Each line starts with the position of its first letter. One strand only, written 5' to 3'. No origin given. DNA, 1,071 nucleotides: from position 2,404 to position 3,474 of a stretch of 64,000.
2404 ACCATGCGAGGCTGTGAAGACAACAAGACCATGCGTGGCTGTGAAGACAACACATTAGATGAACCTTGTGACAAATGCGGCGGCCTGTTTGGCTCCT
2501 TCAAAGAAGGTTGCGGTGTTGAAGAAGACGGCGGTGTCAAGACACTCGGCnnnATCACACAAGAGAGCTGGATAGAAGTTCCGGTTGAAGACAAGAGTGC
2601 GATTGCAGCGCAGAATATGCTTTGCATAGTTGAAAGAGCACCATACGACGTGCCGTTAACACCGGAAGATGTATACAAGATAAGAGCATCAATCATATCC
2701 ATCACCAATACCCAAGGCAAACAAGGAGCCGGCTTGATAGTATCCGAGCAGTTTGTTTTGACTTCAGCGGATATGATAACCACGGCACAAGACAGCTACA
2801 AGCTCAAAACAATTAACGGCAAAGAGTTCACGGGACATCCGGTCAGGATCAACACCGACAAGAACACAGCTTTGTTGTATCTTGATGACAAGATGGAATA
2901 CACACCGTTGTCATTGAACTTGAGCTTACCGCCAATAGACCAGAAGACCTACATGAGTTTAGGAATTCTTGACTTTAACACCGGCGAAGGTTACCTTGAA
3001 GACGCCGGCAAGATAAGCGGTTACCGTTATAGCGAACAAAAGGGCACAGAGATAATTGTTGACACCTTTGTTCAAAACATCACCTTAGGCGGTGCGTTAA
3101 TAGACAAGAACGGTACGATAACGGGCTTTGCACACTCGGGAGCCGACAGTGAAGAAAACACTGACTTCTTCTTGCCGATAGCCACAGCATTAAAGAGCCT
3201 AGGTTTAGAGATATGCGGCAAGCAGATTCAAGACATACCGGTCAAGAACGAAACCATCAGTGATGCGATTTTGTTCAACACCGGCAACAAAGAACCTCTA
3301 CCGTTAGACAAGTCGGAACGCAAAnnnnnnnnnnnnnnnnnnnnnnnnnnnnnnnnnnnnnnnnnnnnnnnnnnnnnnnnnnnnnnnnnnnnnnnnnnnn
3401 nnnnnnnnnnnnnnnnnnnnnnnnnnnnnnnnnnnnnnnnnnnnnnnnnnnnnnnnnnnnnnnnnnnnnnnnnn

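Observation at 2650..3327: C-terminal trypsin-like domain with His->Asp and Ser->Ala at the catalytic positions (probable pseudo-protease)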

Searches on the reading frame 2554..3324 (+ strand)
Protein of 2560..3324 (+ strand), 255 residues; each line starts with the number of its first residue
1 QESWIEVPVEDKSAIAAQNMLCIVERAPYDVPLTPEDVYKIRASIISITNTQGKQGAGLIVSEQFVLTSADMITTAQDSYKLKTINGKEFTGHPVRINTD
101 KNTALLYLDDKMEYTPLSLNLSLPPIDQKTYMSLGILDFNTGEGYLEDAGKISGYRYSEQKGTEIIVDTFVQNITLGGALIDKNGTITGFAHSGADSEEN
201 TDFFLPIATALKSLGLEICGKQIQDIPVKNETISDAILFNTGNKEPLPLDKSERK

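Call 3: search_protein_families(library=pfam, proteins=[window:2560-3324:+], max_evalue=10)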
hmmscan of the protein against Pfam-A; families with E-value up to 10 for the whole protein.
window:2560-3324:+ (255 aa): 1 family
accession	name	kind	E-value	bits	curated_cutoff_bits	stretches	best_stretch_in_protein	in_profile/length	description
PF13365.12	Trypsin_2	-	3.2e-07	31.6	27.6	1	56-189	1-143/144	Trypsin-like peptidase domain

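Call 4: search_protein_families(library=ncbifam, proteins=[window:2560-3324:+], max_evalue=10)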
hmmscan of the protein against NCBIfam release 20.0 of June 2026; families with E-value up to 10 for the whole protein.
window:2560-3324:+ (255 aa): 2 families
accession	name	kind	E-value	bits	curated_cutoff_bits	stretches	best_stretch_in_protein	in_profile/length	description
NF033740.0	MarP_fam_protase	equivalog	5.9e-05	22.3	250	1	36-209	188-369/390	MarP family serine protease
TIGR02037.1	degP_htrA_DO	subfamily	0.054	12.4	416.2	1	51-118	57-124/434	Do family serine endopeptidase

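Call 5: search_solved_structures(query=window:2560-3324:+, max_evalue=10, show_alignments=3)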
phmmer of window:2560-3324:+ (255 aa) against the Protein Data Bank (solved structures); distinct sequences matched with E-value up to 10: 1.
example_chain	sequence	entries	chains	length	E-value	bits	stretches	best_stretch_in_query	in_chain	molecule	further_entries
3mx9_A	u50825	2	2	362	0.27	14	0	118-163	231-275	Protein scV3V2(G19S) | scV3V2(G19S)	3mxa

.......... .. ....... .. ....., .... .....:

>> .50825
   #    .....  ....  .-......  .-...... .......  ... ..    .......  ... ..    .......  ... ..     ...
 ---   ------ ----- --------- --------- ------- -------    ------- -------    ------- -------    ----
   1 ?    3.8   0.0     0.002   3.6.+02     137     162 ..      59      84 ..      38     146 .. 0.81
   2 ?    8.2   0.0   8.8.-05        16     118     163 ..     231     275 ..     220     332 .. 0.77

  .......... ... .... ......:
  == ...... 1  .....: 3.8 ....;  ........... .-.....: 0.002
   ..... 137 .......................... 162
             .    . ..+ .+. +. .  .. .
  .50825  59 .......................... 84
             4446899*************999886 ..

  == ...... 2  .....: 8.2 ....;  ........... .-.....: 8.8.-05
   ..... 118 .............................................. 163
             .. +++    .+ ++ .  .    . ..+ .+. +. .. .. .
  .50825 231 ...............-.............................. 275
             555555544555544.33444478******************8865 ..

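Call 13: search_solved_structures(query=A2, max_evalue=10, show_alignments=5)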
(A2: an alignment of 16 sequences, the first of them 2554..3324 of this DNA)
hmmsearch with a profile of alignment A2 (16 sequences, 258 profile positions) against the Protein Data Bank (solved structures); distinct sequences matched with E-value up to 10: 31.
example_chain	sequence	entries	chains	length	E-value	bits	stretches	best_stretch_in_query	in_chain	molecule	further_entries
7w21_A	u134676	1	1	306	0.0005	22.6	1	45-240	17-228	Probable serine protease HtrA1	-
7w4r_A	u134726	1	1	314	0.00056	22.4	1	45-240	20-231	Probable serine protease HtrA1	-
7vyz_A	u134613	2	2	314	0.0047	19.4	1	45-240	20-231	Probable serine protease HtrA1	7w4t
6ieo_A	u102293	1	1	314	0.0048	19.4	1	45-240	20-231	Probable serine protease HtrA (DEGP protein)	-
5zvj_A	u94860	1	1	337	0.0048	19.4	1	45-240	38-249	Serine protease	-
7w25_A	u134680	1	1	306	0.0053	19.2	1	45-214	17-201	Probable serine protease HtrA1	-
7w24_A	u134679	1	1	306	0.0056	19.2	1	45-240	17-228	Probable serine protease HtrA1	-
7w4v_A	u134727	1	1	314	0.0057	19.1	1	45-213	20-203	Probable serine protease HtrA1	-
7vz0_A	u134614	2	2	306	0.0062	19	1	45-240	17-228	Probable serine protease HtrA1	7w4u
7w23_A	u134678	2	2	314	0.0069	18.9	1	45-209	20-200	Probable serine protease HtrA1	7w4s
7w22_A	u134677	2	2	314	0.0078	18.7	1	45-203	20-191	Probable serine protease HtrA1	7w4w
7sjn_A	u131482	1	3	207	0.017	17.6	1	56-116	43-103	Serine protease HTRA1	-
6z0e_A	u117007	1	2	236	0.019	17.4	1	56-119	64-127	Serine protease HTRA1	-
3tjn_A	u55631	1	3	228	0.02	17.4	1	56-117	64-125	Serine protease HTRA1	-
6z0x_A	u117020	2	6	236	0.02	17.3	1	56-119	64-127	Serine protease HTRA1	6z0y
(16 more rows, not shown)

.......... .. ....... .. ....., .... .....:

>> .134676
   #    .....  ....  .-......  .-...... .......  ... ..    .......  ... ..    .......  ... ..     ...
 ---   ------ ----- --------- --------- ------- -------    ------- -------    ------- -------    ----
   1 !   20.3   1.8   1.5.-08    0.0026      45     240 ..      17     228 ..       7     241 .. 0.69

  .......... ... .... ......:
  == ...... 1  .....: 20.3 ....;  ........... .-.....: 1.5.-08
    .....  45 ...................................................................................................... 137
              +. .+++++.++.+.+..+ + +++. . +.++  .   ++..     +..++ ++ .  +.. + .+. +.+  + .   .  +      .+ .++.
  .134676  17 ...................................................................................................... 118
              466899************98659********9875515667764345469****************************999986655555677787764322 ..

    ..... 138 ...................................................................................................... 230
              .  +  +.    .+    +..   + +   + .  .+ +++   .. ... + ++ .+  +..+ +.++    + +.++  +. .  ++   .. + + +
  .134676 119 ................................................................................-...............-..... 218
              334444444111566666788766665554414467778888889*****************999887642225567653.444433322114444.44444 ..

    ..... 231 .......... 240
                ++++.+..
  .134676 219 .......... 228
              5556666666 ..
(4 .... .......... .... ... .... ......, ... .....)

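Call 18: predict_structure(alignment_id=A2)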
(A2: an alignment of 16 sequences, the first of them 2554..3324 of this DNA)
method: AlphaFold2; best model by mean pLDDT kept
length: 257 residues; sequences in the alignment: 16
mean_pLDDT: 57.0   pTM: 0.61
mean pLDDT of the five models: 57.0, 55.3, 45.6, 41.3, 40.1
residues with pLDDT >= 90: 1; 70-90: 71; 50-70: 70; < 50: 115
segments of 3 or more residues with pLDDT < 50: 1-4, 23-27, 117-176, 196-204, 221-257
pLDDT, mean of each block of 10 residues (from residue 1): 53 64 52 64 72 77 80 79 80 86 82 61 44 47 44 38 30 44 59 52 55 67 37 32 38 41
secondary structure, 60 per line:
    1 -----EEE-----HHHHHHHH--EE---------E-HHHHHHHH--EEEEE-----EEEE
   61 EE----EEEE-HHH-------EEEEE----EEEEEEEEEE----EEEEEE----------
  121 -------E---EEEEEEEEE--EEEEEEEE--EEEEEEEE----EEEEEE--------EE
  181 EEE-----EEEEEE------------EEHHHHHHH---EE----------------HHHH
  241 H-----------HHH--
elements in order: E6-8 H14-21 H37-44 E47-51 E57-62 E67-70 E82-86 E91-100 E105-110 E132-140 E143-150 E153-160 E165-170 E179-183 E189-194 H209-215 H237-241

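Call 19: search_protein_representatives(alignment_id=A2)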
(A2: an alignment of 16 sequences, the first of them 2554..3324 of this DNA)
Query: 16 sequences, 258 profile positions. Proteins with E-value up to 0.001 (for the whole library): 461; up to 1e-10: 70; up to 1e-30: 44. The best 150 are listed.
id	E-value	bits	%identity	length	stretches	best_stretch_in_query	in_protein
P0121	4.3e-127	439.1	-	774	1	1-258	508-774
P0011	2.0e-126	436.9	-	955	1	1-258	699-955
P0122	2.1e-119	413.9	-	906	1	2-258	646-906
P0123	1.8e-106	371.5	-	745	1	15-258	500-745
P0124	1.6e-102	358.5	-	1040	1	4-258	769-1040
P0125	6.3e-100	350.0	-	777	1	1-257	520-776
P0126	5.7e-99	346.9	-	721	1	18-257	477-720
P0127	5.2e-97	340.5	-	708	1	17-258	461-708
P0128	1.6e-96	338.9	-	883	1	3-258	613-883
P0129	1.8e-96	338.7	-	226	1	34-258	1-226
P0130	2.8e-96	338.1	-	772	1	3-258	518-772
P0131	3.7e-96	337.7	-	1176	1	12-258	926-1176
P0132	8.6e-93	326.6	-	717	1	3-258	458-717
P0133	5.4e-90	317.5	-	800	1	3-258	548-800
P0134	1.7e-87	309.3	-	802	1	12-249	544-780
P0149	9.4e-66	238.0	-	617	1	21-236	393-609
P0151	1.1e-59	218.1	-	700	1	4-258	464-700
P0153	6.0e-59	215.7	-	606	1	23-238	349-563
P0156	7.5e-56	205.6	-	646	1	12-228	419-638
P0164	2.1e-30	122.2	-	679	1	23-232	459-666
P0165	2.5e-30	122.0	-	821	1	19-219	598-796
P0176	1.3e-12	63.9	-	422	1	15-219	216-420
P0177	1.4e-12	63.8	-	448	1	20-218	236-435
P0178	3.3e-12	62.6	-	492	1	39-230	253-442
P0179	4.6e-12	62.1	-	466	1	23-222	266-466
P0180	4.8e-12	62.0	-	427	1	41-217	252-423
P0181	8.7e-12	61.2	-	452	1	35-216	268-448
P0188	2.9e-11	59.5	-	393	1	37-219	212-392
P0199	7.3e-10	54.9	-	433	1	22-222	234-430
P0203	1.9e-09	53.5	-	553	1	10-251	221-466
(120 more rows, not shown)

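Call 20: search_protein_families(library=pfam, proteins=[P0176, P0177, P0178, P0179, P0180, P0181, P0164, P0165, P0203, P0151], max_evalue=0.001)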
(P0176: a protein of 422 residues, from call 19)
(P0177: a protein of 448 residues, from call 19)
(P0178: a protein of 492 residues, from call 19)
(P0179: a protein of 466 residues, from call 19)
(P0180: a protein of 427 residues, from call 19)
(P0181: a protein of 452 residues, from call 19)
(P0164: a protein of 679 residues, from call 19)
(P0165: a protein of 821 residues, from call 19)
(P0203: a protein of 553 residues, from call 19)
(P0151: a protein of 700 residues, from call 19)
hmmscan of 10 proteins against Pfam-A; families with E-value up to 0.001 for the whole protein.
P0176 (422 aa): 3 families
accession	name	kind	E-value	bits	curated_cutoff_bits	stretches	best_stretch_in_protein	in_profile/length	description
PF13365.12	Trypsin_2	-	5.4e-29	102.2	27.6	1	257-388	1-144/144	Trypsin-like peptidase domain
PF00089.32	Trypsin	-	1.2e-11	45.3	20.6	1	248-395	18-199/220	Trypsin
PF10459.15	Peptidase_S46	-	0.00079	18.6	22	0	365-392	626-653/698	Peptidase S46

P0177 (448 aa): 2 families
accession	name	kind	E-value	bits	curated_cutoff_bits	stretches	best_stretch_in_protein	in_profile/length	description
PF13365.12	Trypsin_2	-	6.3e-31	108.5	27.6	1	272-402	1-144/144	Trypsin-like peptidase domain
PF00089.32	Trypsin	-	1e-11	45.5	20.6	1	264-429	15-217/220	Trypsin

P0178 (492 aa): 4 families
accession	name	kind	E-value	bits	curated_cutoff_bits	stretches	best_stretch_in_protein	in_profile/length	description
PF13365.12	Trypsin_2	-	4.1e-28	99.4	27.6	1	270-400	1-144/144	Trypsin-like peptidase domain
PF00089.32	Trypsin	-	1.4e-15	58.1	20.6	1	270-425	27-218/220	Trypsin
PF09851.14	SHOCT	-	4.5e-07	29.9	27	1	462-489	1-28/28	Short C-terminal domain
PF05120.17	GvpG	-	8.5e-05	23.1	30.6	1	458-492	31-65/67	Gas vesicle protein G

P0179 (466 aa): 3 families
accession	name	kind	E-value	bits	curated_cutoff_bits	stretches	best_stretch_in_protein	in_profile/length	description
PF13365.12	Trypsin_2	-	9.1e-29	101.5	27.6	1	299-430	1-144/144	Trypsin-like peptidase domain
PF00089.32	Trypsin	-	5.9e-11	43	20.6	1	290-457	16-218/220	Trypsin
PF10459.15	Peptidase_S46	-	0.00071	18.8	22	0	407-434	626-653/698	Peptidase S46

P0180 (427 aa): 3 families
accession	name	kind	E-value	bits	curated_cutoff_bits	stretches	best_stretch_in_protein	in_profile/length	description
PF13365.12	Trypsin_2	-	7.2e-34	118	27.6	1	267-397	1-144/144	Trypsin-like peptidase domain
PF00089.32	Trypsin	-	2.8e-13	50.7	20.6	1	259-415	17-214/220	Trypsin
PF10459.15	Peptidase_S46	-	1e-05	24.9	22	0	263-286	45-68/698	Peptidase S46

P0181 (452 aa): 2 families
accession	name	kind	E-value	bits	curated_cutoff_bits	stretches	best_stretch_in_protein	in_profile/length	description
PF13365.12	Trypsin_2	-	2.8e-31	109.6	27.6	1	289-419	1-144/144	Trypsin-like peptidase domain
PF00089.32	Trypsin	-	1.8e-12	48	20.6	1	279-442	15-215/220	Trypsin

P0164 (679 aa): 1 family
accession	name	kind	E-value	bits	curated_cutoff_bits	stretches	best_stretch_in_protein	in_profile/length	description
PF13365.12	Trypsin_2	-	4.4e-15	57.1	27.6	1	492-625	1-144/144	Trypsin-like peptidase domain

P0165 (821 aa): 1 family
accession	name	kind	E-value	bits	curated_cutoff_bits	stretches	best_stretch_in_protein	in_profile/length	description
PF13365.12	Trypsin_2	-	9.6e-14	52.8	27.6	1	635-768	1-144/144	Trypsin-like peptidase domain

P0203 (553 aa): 4 families
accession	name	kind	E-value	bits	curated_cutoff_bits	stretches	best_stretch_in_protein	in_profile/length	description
PF13365.12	Trypsin_2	-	9e-29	101.5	27.6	1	268-400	1-144/144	Trypsin-like peptidase domain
PF00089.32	Trypsin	-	1.5e-11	45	20.6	1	259-423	18-215/220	Trypsin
PF05036.18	SPOR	-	3.3e-09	37.4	21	1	476-546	3-73/76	SPOR domain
PF10459.15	Peptidase_S46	-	2.3e-07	30.3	22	0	247-287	31-68/698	Peptidase S46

P0151 (700 aa): 1 family
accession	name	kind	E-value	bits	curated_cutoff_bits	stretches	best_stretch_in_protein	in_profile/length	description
PF13365.12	Trypsin_2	-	1.9e-06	29.1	27.6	1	518-638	1-143/144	Trypsin-like peptidase domain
